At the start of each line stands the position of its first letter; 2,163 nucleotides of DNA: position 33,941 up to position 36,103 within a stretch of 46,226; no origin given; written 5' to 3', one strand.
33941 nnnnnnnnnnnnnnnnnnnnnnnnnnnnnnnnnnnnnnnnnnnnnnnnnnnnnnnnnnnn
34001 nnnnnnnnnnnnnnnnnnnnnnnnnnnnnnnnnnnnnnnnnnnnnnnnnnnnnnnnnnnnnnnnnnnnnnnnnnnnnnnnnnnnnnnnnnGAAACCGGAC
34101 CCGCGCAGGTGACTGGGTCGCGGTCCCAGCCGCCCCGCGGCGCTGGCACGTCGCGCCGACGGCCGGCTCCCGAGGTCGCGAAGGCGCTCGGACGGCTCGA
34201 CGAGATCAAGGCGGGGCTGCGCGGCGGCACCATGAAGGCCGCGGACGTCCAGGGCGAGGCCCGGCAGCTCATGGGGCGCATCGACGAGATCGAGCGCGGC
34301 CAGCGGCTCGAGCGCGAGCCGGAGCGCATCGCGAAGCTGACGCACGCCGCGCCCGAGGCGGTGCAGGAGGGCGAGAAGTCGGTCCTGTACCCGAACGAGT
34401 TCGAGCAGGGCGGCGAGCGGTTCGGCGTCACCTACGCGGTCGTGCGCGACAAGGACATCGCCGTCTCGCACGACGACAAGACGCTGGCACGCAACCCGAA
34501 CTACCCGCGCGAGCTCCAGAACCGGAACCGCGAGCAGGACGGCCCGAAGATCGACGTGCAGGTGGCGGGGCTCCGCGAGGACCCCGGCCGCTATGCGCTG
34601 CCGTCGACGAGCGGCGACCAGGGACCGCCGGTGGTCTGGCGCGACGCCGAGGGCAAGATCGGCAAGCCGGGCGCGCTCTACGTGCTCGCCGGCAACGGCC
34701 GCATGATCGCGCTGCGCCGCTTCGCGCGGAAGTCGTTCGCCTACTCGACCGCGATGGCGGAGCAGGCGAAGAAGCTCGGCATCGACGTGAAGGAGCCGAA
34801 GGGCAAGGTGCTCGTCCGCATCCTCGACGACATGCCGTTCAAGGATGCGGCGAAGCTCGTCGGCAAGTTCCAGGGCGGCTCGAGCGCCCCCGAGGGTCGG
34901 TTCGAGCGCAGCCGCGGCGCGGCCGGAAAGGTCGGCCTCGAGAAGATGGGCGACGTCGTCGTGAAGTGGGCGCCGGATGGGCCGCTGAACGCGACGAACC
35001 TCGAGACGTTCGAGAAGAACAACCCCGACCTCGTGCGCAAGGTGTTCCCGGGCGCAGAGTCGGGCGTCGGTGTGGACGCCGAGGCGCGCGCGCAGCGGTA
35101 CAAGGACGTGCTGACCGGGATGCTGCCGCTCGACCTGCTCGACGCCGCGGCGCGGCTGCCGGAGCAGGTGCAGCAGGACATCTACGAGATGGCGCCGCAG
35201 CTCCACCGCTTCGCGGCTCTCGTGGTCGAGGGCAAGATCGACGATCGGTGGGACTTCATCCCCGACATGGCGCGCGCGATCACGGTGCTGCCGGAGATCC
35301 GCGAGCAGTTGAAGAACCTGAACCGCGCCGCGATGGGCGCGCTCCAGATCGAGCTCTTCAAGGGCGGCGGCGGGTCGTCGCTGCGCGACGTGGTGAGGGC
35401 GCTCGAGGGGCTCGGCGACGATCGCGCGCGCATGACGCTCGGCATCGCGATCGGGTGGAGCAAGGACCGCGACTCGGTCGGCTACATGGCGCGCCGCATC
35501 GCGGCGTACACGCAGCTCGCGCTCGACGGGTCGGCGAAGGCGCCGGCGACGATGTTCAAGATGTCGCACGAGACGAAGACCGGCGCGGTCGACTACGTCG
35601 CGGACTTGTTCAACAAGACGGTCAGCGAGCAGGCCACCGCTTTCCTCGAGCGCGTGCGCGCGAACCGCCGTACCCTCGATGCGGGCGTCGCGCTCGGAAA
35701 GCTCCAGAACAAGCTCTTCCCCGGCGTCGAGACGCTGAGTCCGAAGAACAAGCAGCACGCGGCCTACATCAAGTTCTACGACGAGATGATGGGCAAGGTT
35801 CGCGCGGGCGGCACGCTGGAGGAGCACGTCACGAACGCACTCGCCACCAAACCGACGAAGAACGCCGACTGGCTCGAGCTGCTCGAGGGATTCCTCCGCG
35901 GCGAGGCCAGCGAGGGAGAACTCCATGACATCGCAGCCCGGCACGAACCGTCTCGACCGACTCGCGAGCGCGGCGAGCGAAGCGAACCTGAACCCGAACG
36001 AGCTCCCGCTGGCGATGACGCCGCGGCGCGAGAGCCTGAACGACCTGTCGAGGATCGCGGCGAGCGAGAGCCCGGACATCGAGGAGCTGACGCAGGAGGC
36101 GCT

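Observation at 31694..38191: Giant 2165-aa ORF in the ejection-protein position combining a ParB-like domain and an SF2 helicase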

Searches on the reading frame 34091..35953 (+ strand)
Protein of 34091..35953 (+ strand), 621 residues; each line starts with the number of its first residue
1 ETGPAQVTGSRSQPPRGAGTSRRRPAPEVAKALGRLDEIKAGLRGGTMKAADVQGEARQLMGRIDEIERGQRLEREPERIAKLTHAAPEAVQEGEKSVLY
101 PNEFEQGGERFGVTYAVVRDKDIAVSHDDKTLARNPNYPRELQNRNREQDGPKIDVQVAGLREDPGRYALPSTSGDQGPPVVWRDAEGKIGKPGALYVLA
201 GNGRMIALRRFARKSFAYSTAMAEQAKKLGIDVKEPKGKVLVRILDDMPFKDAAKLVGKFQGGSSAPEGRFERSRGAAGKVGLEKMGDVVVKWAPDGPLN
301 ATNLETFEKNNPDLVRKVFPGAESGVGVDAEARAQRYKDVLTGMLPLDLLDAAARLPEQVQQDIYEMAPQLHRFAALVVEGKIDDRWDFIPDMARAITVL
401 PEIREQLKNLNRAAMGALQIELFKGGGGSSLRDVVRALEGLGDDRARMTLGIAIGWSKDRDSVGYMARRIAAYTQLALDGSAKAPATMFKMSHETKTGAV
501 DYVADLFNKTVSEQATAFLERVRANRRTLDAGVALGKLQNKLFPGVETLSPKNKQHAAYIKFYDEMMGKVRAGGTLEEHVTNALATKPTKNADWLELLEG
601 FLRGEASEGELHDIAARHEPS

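Call 68: find_homologous_proteins(query=A5, max_evalue=0.00001)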
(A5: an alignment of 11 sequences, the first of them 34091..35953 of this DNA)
Query A5 (11 sequences) (621 aa, profile of the alignment): 2 proteins with E <= 0.00001 among 8000 candidates.
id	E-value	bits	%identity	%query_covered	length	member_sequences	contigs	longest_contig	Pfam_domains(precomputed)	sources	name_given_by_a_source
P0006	4.6e-95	338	30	28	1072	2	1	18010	PF18763.8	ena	-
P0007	1.1e-65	241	25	51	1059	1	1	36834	PF18763.8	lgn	-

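Call 80: predict_structure(alignment_id=A6)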
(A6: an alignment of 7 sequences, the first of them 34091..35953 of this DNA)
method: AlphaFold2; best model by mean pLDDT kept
length: 621 residues; sequences in the alignment: 7
mean_pLDDT: 59.1   pTM: 0.37
mean pLDDT of the five models: 59.1, 56.0, 51.9, 51.6, 48.5
residues with pLDDT >= 90: 7; 70-90: 194; 50-70: 207; < 50: 213
segments of 3 or more residues with pLDDT < 50: 1-25, 62-86, 103-107, 146-148, 263-269, 283-289, 323-327, 344-362, 408-432, 457-519, 587-591, 609-611, 613-621
pLDDT, mean of each block of 10 residues (from residue 1): 36 34 50 71 67 59 37 28 47 75 52 86 82 72 60 75 69 72 84 84 85 79 86 85 86 78 48 56 50 58 78 70 53 73 44 41 49 56 56 61 52 40 38 51 59 51 41 47 35 28 31 43 55 69 71 75 77 67 56 53 50 45 32
secondary structure, 60 per line:
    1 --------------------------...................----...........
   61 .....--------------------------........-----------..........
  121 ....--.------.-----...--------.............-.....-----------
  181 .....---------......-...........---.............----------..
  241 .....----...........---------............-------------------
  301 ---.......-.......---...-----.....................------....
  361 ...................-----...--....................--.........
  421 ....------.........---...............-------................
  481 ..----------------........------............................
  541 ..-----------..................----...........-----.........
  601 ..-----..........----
elements in order (helices of 4 or more, strands of 3 or more residues): H27-45 H50-65 E92-99 E111-119 H151-163 H165-169 E181-185 E195-200 H202-212 H216-228 E239-245 H250-260 H270-281 H304-310 H312-318 H330-350 H357-379 H390-409 H412-424 H431-439 H443-457 H465-482 H499-506 H513-542 H554-571 H576-586 H592-602 H608-617
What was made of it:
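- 34115..35962 (+): DdrB-like ParB block (aa 808-1423). The Pfam ddrB-ParB core is aa 907-1043 (nt 34412-34822), followed by a ~330-aa helical extension. Invariant motifs: YAVV..SH, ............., GPP, GNGR, LVR. In the AF2 model the ParB core has pLDDT 70-86 (call 80).
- On DdrB-like ParB domain (Pfam PF18763): The AF2 core has pLDDT 70-86 with a beta-beta-alpha-beta-beta-alpha-alpha-beta pattern (call 80).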

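Call 82: fold_search(model_id=the predicted structure, library=pdb)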
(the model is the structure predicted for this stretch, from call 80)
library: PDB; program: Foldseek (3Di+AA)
matches with E <= 10: 34; with E <= 0.001: 0
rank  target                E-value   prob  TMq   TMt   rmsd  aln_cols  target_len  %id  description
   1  8srb_A                7.8e-01  0.05  0.10  0.06  30.7       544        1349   12  Cryo-EM structure of TRPM2 chanzyme in the presence of EDTA and ADP-ribose (released 2024-05-08)
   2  9g3y_N                8.2e-01  0.06  0.09  0.08  27.9       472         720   10  Structure of the Native CMG-decorated gamma-Tubulin Ring Complex from Pig Brain (released 2024-10-02)
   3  3vvp_B                1.5e+00  0.04  0.08  0.10  24.4       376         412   12  Crystal structure of MATE in complex with Br-NRF (released 2013-04-03)
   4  9fdq                  3.1e+00  0.04  0.12  0.08  23.0       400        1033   12  Single particle cryo-EM structure of the AcrB V612F monomer in the O state (released 2025-05-28)
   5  5xjj                  3.3e+00  0.04  0.11  0.14  24.0       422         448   10  Crystal structure of a MATE family protein (released 2017-09-20)
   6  3frc_A                3.4e+00  0.08  0.07  0.17  17.9       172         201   13  Tetramerization and Cooperativity in Plasmodium falciparum glutathione transferase are mediated by the atypic loop 113 (released 2010-01-26)
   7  6u62_A                3.8e+00  0.02  0.10  0.06  26.3       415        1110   12  Raptor-Rag-Ragulator complex (released 2019-10-30)
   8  8f56_A                3.9e+00  0.02  0.08  0.06  23.4       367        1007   13  Dimer of aminoglycoside efflux pump AcrD treated with gentamicin (released 2022-12-28)
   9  9a69_B                4.3e+00  0.01  0.08  0.08  92.4       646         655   11  Integrative model of MCPB-MCPC by crosslinking MS and deep learning (released 2024-09-18)
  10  7pkt_b                4.5e+00  0.13  0.05  0.10  13.4        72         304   12  Large subunit of the Chlamydomonas reinhardtii mitoribosome (released 2022-06-15)
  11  7m4p_A                4.9e+00  0.02  0.09  0.07  22.7       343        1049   12  Multidrug Efflux pump AdeJ with Eravacycline bound (released 2021-05-19)
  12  3iko_C                4.9e+00  0.02  0.09  0.12  23.9       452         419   11  Crystal structure of the heterotrimeric Sec13-Nup145C-Nup84 nucleoporin complex (released 2009-10-13)
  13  5klh_B                5.1e+00  0.04  0.09  0.20  16.5       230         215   11  Crystal Structure of Trypanosoma brucei Procyclic Specific Surface Antigen-2 (released 2017-07-05)
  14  9v4j_A                5.1e+00  0.02  0.08  0.13  21.7       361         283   13  Prenyltransferase Ord1 Wild type-FSPP (released 2025-10-01)
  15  2rdo_7                5.1e+00  0.01  0.05  0.05  13.2       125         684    8  50S subunit with EF-G(GDPNP) and RRF bound (released 2008-03-04)
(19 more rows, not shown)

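Call 84: fold_search(model_id=the predicted structure, library=viral)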
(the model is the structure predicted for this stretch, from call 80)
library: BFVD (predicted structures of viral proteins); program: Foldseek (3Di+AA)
matches with E <= 10: 86; with E <= 0.001: 11
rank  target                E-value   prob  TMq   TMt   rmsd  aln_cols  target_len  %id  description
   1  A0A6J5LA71            3.7e-09  1.00  0.22  0.17  27.3       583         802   18  DdrB-like domain-containing protein [uncultured Caudovirales phage]
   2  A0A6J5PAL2            9.1e-09  1.00  0.22  0.17  20.6       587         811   17  DdrB-like domain-containing protein [uncultured Caudovirales phage]
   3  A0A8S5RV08            1.6e-08  1.00  0.25  0.21  24.8       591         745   14  (no name in the UniProt tables at hand)
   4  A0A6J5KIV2            7.8e-08  1.00  0.22  0.13  28.0       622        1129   16  DdrB-like domain-containing protein [uncultured Caudovirales phage]
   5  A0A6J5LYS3            8.9e-08  1.00  0.19  0.15  30.0       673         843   15  DdrB-like domain-containing protein [uncultured Caudovirales phage]
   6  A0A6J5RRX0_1          2.3e-06  1.00  0.20  0.13  26.8       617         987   13  Large polyvalent protein associated domain-containing protein [uncultured Caudovirales phage]
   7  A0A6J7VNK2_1          6.7e-06  1.00  0.22  0.11  16.6       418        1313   17  Uncharacterized protein [uncultured Caudovirales phage]
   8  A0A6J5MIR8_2          3.7e-05  1.00  0.16  0.14  15.8       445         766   16  LT_GEWL domain containing protein [uncultured Caudovirales phage]
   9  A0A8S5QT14            4.0e-05  1.00  0.18  0.12  24.9       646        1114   15  ParB ddrB-like ParB superfamily domain [Podoviridae sp. cta463]
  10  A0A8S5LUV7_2          5.7e-05  1.00  0.20  0.15  15.3       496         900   15  Crystallin beta/gamma motif-containing protein [Podoviridae sp. ctrub15]
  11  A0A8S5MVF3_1          1.1e-04  1.00  0.21  0.11  17.8       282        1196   18  DNA methylase [Caudovirales sp. ctUL28]
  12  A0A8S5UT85            5.4e-03  1.00  0.17  0.22  15.0       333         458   12  Chromosome partitioning protein [Siphoviridae sp. ct4fm14]
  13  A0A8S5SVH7            1.3e-02  0.38  0.12  0.11  33.1       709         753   11  DUF262 domain-containing protein [Siphoviridae sp. ctqPo10]
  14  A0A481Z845            6.9e-02  0.60  0.16  0.28  19.4       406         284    8  DNA-sulfur modification-associated protein [Pithovirus LCPAC304]
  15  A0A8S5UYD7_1          8.7e-02  0.99  0.16  0.07  26.5       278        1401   15  Chromatin remodeling complex ATPase [Phage sp. ctKtV17]
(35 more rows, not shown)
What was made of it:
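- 34115..35962 (+): BFVD DdrB-like hits reach E 3.7e-9 (call 84).
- On DdrB-like ParB domain (Pfam PF18763): Foldseek found DdrB-like viral models at E 3.7e-9 (call 84).
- BFVD fold hits go to DdrB-like and large-polyvalent-protein entries, E down to 3.7e-9 (call 84).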
